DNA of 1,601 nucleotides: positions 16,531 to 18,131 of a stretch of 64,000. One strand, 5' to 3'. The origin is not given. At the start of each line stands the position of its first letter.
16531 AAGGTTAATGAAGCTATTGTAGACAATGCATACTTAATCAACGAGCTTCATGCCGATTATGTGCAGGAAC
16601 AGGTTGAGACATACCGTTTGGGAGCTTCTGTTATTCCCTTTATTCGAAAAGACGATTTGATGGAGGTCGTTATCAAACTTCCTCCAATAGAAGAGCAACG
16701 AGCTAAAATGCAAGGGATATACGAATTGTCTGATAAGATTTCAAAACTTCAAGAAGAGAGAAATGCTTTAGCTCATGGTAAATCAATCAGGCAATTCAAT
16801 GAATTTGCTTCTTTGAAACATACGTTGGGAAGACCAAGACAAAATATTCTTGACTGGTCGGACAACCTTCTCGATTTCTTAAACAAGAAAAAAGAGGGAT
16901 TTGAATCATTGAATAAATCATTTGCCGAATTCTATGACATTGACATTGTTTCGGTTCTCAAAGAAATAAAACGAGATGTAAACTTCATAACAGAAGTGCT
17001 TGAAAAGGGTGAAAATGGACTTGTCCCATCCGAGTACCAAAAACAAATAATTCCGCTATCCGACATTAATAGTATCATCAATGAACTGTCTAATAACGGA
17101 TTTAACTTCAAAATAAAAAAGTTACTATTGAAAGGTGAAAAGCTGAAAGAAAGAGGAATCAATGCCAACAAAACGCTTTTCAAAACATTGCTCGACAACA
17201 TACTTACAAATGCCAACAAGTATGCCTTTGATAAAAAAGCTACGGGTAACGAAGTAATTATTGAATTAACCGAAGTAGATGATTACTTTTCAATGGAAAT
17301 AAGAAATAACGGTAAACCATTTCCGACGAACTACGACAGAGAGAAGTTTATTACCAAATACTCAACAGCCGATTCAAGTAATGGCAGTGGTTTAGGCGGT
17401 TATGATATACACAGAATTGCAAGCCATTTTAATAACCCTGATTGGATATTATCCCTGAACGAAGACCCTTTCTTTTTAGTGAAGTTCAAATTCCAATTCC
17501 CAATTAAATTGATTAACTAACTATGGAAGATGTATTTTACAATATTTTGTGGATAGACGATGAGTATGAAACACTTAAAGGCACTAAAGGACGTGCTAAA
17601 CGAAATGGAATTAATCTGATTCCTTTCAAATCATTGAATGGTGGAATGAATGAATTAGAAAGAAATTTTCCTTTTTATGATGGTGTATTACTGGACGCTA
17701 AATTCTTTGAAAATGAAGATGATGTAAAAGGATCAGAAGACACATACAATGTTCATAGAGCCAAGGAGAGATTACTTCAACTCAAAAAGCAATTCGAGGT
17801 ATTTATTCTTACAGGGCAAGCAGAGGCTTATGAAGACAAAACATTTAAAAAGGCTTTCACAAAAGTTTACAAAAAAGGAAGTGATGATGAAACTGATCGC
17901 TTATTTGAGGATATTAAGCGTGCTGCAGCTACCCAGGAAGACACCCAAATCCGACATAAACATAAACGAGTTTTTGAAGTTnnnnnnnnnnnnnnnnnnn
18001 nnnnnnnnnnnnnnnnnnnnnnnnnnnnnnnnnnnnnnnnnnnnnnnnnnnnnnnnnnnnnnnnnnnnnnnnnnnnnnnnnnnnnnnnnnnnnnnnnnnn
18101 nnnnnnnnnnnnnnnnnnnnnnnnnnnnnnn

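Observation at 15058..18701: Fusion of a DNA methyltransferase, a TRD and a histidine-kinase ATPase, paired with a receiver/cold-shock-domain protein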

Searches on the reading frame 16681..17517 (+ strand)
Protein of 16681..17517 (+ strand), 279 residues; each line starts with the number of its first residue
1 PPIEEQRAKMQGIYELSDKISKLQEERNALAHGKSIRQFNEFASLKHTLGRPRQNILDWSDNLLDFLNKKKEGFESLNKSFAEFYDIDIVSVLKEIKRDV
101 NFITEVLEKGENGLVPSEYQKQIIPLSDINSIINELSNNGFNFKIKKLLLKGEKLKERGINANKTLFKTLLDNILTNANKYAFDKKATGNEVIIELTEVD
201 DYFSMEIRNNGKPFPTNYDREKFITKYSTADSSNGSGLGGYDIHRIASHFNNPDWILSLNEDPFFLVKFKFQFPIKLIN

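Call 21: search_solved_structures(query=window:16681-17517:+, max_evalue=1, show_alignments=3)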
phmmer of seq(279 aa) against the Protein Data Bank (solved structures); distinct sequences matched with E-value up to 1: 7.
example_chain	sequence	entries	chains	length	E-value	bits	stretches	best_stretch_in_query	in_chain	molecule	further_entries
6een_C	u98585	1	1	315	1.6e-05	28.1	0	147-175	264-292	Designer Pentatricopeptide Protein dPPR10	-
6een_D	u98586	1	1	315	0.0042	20.1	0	130-174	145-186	Designer Pentatricopeptide Protein dPPR10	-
6een_B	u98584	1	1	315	0.0047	20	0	133-175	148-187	Designer Pentatricopeptide Protein dPPR10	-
3a0t_A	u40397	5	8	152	0.059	16.4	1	157-244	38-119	Sensor protein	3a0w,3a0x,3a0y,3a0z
4pjr_A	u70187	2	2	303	0.19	14.7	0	122-173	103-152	Pentatricopeptide repeat protein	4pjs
5orm_A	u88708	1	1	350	0.4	13.6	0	122-173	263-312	cPPR-Telo1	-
5orq_A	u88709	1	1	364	0.52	13.3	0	122-173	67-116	cPPR-Telo1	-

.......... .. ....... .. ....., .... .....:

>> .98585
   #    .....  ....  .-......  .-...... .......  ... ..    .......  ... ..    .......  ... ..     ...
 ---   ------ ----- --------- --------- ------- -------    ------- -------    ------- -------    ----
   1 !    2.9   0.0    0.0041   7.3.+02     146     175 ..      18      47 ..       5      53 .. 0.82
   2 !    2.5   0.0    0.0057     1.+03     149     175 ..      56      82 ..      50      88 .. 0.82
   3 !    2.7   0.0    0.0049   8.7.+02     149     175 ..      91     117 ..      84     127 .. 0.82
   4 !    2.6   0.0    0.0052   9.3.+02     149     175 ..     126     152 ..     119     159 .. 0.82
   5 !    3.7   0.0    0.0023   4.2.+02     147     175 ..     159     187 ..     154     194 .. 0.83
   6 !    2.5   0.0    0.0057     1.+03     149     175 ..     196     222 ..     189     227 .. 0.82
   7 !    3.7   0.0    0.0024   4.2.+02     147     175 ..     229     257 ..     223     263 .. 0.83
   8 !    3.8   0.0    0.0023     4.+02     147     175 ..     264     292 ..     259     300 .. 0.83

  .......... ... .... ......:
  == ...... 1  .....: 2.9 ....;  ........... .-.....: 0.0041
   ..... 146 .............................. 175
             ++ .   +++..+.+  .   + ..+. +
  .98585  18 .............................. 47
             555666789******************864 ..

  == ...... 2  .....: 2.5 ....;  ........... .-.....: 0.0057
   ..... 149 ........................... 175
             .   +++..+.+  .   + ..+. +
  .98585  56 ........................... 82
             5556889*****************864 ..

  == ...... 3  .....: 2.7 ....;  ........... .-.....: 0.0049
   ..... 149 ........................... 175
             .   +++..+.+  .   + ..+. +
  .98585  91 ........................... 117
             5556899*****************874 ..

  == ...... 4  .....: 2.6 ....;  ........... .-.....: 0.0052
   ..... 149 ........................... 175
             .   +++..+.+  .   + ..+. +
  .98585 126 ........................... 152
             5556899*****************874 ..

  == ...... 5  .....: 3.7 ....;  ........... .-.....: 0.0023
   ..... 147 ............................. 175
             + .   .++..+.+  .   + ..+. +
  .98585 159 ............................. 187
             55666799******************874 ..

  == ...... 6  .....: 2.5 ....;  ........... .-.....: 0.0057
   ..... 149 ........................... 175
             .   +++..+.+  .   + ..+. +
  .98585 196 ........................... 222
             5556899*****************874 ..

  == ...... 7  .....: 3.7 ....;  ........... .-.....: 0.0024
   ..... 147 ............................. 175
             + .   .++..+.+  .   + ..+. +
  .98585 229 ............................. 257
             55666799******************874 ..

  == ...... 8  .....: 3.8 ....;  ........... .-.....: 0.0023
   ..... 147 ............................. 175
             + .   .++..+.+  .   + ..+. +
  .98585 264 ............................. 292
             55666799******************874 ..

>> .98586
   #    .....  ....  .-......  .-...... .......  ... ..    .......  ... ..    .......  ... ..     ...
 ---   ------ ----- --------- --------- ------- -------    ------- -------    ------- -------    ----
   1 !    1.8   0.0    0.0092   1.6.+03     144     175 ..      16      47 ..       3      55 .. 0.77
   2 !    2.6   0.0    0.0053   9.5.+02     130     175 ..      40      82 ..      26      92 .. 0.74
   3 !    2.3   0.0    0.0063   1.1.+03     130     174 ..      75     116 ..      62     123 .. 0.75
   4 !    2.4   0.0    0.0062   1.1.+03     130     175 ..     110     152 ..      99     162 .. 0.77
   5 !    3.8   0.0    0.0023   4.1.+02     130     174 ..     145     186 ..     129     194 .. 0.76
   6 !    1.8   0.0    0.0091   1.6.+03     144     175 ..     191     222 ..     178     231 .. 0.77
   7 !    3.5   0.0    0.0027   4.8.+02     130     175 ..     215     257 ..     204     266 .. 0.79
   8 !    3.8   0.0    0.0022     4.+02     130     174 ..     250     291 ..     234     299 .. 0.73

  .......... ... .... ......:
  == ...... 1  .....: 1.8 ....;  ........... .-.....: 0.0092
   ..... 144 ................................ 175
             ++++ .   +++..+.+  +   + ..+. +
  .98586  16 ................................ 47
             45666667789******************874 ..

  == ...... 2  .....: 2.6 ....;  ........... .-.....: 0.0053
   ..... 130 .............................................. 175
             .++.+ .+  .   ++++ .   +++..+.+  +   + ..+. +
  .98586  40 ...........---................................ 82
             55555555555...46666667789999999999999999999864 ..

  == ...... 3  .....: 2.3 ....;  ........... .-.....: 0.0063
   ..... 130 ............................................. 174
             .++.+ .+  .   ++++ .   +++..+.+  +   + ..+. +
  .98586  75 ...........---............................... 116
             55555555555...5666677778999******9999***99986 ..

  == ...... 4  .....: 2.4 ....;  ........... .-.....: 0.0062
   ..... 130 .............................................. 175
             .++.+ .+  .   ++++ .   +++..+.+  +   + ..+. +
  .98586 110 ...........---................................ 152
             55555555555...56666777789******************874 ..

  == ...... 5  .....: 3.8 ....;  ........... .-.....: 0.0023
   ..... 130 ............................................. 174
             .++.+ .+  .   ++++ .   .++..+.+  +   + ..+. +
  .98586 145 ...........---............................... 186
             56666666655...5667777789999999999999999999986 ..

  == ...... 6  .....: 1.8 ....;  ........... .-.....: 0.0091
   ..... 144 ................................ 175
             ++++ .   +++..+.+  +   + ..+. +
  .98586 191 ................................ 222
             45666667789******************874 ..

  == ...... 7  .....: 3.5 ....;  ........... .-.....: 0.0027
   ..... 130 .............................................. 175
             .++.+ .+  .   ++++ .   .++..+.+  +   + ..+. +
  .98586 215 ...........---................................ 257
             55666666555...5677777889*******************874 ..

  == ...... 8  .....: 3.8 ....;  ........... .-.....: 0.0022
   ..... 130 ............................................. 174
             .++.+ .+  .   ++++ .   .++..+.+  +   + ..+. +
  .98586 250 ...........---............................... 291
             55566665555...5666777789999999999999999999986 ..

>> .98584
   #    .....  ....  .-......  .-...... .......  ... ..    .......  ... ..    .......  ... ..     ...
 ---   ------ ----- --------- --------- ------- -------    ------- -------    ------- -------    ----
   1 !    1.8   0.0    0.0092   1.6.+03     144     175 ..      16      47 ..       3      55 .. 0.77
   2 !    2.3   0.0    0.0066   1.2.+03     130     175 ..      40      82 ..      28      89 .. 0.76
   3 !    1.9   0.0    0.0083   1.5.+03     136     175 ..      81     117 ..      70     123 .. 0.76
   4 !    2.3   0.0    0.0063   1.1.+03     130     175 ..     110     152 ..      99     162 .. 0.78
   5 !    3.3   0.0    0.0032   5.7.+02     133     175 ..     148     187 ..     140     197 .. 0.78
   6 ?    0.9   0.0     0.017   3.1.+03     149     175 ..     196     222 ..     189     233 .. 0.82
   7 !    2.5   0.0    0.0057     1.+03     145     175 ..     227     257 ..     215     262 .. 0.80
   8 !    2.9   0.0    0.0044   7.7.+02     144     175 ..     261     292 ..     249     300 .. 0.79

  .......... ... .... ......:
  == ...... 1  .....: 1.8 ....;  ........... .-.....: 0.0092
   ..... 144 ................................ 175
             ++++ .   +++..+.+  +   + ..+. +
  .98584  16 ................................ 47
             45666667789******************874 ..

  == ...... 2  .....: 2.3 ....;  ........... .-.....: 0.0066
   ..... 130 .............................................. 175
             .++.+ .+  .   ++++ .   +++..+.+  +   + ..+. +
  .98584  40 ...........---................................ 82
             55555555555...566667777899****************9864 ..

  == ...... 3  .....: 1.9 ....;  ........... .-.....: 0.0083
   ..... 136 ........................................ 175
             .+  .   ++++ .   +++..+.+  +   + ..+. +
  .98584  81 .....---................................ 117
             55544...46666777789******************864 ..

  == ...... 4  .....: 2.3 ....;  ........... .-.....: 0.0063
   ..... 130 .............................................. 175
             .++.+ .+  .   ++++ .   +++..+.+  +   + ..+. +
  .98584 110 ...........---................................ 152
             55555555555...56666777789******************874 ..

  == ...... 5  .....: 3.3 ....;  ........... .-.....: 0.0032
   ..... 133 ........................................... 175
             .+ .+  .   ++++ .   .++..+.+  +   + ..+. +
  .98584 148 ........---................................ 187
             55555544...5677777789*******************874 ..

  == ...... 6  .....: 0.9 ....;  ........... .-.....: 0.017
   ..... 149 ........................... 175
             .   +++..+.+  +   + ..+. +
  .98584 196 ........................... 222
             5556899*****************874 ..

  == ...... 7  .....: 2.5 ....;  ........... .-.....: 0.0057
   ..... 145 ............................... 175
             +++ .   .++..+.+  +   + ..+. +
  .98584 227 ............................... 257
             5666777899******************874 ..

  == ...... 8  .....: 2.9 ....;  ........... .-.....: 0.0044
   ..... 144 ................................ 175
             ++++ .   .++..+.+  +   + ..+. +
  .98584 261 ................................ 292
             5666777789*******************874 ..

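Call 68: search_solved_structures(query=A5, max_evalue=1, show_alignments=2)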
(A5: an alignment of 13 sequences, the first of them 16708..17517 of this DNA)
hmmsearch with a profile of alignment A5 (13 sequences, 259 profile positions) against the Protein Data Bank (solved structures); distinct sequences matched with E-value up to 1: 61 (the best 60 are shown).
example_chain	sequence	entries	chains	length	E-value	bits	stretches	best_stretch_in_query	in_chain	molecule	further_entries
4jas_A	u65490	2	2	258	1.7e-11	47.3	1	4-231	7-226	Histidine kinase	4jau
2c2a_A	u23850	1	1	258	3.5e-11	46.4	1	4-231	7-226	SENSOR HISTIDINE KINASE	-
3dge_A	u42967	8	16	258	3.5e-11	46.4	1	4-231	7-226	Sensor protein | Histidine kinase | Sensor histidine kinase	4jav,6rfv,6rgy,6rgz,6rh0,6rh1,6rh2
5uht_A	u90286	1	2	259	3.5e-11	46.3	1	4-231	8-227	Sensor histidine kinase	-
4i5s_A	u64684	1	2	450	5e-11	45.8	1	65-237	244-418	Putative histidine kinase CovS; VicK-like protein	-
6azr_A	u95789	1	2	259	6.2e-11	45.5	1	4-231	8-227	Sensor histidine kinase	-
3sl2_A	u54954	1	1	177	2.2e-10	43.7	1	114-257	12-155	Sensor histidine kinase yycG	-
6rh7_A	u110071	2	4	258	3.2e-09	39.9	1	4-231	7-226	Sensor histidine kinase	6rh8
8dvq_A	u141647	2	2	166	9.8e-08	35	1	134-248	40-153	Sensor protein VanS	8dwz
7zp0_A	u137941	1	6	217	1.1e-07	34.8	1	46-242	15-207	Sensor protein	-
9epn_A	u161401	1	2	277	2.6e-07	33.6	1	51-245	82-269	Sensor histidine kinase HprS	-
5c93_A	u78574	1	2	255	2.8e-07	33.5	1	27-222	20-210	Histidine kinase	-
4u7n_A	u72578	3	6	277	3.2e-07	33.4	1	26-222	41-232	Histidine protein kinase sensor protein | Histidine kinase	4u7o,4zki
6lgq_C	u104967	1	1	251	7e-07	32.2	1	25-231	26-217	Histidine kinase KdpD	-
4kp4_A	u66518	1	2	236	7.8e-07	32.1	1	19-254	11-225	Osmolarity sensor protein EnvZ, Histidine kinase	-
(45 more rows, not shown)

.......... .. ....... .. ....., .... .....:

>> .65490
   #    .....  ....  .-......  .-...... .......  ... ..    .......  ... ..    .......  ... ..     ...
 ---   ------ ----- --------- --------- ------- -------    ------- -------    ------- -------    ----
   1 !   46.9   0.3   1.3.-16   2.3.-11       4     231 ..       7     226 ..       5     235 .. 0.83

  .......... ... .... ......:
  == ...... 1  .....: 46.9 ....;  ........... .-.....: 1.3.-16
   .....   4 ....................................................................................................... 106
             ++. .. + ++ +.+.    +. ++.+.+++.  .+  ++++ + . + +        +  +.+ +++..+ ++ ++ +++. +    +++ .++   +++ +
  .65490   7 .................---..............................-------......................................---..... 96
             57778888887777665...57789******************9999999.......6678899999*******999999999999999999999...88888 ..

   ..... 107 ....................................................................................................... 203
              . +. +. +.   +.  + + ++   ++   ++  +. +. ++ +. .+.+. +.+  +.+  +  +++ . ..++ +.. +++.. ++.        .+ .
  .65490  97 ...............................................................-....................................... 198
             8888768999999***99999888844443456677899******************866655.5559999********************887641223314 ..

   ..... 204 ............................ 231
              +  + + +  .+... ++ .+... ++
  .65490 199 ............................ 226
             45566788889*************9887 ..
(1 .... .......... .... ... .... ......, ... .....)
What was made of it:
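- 17128..17517 (+): A, aa 691-820: kinase catalytic ATP-binding domain, with N box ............, G1-like RNNGKPF and G2 GSGLGG. Solved-structure matches are histidine kinases (call 68).
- Checked: A profile of 13 diverged C-termini matches HK853 at E=1.7e-11 across the dimerisation and catalytic domains (call 68).
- His588 aligns with the H-box His (call 68). The homology is to true histidine kinases, including the dimerisation domain (call 68).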

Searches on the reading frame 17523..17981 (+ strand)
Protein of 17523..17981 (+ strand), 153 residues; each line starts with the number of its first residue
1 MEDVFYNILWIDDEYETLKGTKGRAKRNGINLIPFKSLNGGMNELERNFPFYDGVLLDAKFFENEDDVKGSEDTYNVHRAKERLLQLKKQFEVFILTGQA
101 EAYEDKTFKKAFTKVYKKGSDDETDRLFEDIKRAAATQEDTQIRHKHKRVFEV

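Call 20: search_solved_structures(query=window:17523-17981:+, max_evalue=10, show_alignments=3)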
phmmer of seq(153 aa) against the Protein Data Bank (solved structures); distinct sequences matched with E-value up to 10: 3.
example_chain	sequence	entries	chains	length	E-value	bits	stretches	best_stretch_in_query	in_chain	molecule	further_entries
2n3z_A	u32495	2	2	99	0.18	15.1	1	80-135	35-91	OR446 | De novo designed protein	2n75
6llq_A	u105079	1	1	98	0.2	15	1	88-135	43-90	VAL88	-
2q7f_A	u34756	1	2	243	0.62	13.4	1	25-94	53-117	YrrB protein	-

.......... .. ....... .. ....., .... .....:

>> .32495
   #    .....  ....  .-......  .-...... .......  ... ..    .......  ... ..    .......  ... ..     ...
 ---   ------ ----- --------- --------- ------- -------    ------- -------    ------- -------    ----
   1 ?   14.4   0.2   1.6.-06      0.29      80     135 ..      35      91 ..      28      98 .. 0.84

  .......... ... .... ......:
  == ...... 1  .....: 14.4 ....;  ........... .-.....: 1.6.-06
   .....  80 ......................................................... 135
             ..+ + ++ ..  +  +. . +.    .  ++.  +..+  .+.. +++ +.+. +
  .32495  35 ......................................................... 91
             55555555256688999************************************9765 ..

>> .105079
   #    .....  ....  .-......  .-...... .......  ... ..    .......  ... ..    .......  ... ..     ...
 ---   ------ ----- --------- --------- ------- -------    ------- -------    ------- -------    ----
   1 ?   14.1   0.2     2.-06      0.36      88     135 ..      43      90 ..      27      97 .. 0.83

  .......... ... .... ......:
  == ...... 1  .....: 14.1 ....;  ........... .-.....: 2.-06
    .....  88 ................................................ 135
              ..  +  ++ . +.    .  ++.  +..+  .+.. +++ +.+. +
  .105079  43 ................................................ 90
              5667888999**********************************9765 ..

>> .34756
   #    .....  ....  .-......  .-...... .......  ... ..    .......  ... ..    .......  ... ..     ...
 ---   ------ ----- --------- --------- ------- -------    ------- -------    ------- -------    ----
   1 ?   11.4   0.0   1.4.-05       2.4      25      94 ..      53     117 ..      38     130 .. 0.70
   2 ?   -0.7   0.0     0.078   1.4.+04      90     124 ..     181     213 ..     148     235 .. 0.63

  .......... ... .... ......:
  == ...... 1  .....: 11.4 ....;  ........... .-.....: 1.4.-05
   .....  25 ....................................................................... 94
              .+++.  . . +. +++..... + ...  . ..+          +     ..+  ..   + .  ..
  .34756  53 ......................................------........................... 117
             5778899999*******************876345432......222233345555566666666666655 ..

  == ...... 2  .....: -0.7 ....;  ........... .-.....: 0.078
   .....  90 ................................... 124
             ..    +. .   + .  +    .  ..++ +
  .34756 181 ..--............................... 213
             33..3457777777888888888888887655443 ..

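Call 36: search_solved_structures(query=A3, max_evalue=10, show_alignments=3)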
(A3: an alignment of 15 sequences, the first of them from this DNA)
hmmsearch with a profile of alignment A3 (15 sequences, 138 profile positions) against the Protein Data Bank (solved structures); distinct sequences matched with E-value up to 10: 5.
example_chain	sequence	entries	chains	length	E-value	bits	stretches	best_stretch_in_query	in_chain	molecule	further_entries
7pv7_D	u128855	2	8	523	0.0013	21.8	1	5-61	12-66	Response regulator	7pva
7pvk_A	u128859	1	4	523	0.0013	21.7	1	5-61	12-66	Response regulator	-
2n3z_A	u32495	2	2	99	0.028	17.5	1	73-133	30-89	OR446 | De novo designed protein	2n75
6llq_A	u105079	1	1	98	0.048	16.7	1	73-133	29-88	VAL88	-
3jte_A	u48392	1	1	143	0.051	16.6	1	7-61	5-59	Response regulator receiver protein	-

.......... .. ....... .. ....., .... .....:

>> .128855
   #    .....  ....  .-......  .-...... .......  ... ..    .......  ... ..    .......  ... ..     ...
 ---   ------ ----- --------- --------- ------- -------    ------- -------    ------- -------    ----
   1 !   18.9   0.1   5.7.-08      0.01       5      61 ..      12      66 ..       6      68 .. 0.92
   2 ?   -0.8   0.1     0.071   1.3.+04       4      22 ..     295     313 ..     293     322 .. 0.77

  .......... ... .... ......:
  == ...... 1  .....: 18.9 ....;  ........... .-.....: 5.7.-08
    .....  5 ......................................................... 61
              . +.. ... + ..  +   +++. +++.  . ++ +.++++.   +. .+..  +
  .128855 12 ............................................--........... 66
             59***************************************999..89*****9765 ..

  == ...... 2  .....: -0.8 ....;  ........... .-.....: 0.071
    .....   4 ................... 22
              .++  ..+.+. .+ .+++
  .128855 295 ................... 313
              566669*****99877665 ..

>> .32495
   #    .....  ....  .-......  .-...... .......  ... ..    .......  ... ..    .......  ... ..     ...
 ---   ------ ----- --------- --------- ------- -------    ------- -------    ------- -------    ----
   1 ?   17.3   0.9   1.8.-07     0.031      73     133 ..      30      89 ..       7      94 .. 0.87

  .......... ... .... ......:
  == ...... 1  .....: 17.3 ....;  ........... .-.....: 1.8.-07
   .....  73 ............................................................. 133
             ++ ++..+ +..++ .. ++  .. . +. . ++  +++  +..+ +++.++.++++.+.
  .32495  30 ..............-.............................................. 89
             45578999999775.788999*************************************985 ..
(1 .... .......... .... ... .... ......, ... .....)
